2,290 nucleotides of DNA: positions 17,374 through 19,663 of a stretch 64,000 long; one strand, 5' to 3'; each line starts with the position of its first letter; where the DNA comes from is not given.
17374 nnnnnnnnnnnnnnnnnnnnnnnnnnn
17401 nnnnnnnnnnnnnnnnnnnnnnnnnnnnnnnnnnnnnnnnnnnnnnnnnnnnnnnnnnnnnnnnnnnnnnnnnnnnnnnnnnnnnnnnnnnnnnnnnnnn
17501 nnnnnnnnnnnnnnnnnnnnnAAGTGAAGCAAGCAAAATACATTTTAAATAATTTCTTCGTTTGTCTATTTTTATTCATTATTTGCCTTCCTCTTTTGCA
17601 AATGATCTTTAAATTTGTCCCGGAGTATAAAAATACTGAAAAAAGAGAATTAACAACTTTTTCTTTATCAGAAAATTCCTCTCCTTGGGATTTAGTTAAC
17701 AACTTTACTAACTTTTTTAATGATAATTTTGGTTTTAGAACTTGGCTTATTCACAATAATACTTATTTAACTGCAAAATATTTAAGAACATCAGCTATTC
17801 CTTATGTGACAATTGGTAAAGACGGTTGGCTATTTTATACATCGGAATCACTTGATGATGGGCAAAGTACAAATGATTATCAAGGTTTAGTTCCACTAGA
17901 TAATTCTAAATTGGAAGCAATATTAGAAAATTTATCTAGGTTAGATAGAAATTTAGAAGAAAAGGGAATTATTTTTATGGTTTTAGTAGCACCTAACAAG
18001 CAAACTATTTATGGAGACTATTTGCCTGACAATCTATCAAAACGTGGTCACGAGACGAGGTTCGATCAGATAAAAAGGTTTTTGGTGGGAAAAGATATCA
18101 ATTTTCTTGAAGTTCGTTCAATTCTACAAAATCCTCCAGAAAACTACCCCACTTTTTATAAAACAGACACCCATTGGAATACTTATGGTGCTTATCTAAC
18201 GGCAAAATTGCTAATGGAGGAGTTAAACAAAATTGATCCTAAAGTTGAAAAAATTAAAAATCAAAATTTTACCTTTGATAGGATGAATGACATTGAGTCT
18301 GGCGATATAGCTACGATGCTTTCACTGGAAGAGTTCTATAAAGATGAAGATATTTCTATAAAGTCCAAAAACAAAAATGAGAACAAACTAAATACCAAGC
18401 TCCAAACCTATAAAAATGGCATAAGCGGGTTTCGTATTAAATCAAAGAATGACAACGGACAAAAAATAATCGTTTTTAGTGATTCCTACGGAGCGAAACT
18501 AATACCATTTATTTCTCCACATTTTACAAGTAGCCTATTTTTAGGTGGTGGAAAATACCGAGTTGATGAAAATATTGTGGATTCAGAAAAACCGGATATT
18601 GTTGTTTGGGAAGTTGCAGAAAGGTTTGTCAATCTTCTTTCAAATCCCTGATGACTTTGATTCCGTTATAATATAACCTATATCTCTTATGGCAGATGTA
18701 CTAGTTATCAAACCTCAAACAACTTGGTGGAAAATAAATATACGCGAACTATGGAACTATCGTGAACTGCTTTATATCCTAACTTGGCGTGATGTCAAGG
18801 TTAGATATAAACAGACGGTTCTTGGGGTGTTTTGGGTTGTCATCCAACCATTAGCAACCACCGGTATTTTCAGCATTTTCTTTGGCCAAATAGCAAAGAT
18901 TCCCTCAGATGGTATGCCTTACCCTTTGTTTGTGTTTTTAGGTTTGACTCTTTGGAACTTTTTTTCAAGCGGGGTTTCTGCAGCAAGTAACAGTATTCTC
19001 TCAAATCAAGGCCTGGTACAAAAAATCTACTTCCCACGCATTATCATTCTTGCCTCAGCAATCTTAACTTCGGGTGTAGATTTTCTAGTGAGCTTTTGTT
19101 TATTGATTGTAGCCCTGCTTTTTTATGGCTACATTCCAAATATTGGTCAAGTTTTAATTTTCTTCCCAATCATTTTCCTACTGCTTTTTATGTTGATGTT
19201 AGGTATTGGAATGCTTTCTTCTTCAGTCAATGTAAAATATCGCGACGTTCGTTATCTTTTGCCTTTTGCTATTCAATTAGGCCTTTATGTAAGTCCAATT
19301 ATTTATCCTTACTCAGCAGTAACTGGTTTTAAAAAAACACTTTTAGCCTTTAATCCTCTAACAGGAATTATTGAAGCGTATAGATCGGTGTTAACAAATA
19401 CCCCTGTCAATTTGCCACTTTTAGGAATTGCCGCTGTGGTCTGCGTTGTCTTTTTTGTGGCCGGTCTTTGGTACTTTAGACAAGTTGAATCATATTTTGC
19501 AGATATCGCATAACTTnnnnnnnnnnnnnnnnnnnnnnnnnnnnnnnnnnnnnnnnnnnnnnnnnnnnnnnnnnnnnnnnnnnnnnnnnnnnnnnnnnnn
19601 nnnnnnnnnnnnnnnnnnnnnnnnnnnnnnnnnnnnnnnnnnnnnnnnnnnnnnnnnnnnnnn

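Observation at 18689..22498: An ABC-transporter-dependent pathway (Wzm plus Wzt with a C-terminal extension) followed by a GT-methyltransferase fusion, coexisting with a Wzx flippase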

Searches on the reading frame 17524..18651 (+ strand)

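Call 4: search_protein_families(library=pfam, proteins=[window:17524-18651:+], max_evalue=0.01)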
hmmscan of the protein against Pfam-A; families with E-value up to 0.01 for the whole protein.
window:17524-18651:+ (375 aa): 1 family
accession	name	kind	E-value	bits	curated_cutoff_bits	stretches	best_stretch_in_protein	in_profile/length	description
PF16822.11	ALGX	-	7.3e-30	105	26.5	1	95-271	1-167/268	SGNH hydrolase-like domain, acetyltransferase AlgX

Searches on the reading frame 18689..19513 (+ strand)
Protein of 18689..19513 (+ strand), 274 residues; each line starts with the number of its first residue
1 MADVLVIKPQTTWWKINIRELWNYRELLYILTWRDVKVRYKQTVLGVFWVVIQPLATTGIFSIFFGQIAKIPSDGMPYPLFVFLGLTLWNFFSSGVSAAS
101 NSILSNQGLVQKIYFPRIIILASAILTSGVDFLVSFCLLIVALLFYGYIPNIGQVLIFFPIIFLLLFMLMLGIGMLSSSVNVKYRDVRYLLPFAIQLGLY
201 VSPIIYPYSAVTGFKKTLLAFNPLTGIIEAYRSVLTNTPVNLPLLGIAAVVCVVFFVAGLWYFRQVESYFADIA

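Call 3: search_protein_families(library=pfam, proteins=[window:18689-19513:+], max_evalue=0.01)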
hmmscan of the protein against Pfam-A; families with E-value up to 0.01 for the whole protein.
window:18689-19513:+ (274 aa): 1 family
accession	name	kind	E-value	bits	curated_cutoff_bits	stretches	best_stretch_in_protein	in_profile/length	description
PF01061.29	ABC2_membrane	-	1e-19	71.4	26.9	1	27-235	2-210/211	ABC-2 type transporter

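Call 62: search_protein_families(library=ncbifam, proteins=[window:18689-19513:+], max_evalue=0.001)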
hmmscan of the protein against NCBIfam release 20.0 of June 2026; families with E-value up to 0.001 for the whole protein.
window:18689-19513:+ (274 aa): 2 families
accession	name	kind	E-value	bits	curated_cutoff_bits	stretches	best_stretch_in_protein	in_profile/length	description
NF050109.1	galactan_ABC_perm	equivalog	1.5e-20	73.8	380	1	17-265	13-263/272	galactan export ABC transporter permease subunit Wzm/RfbD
NF050053.1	CapPschTportKpsM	equivalog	1.3e-11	44.9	300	1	27-264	4-250/257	capsule polysaccharide transporter KpsM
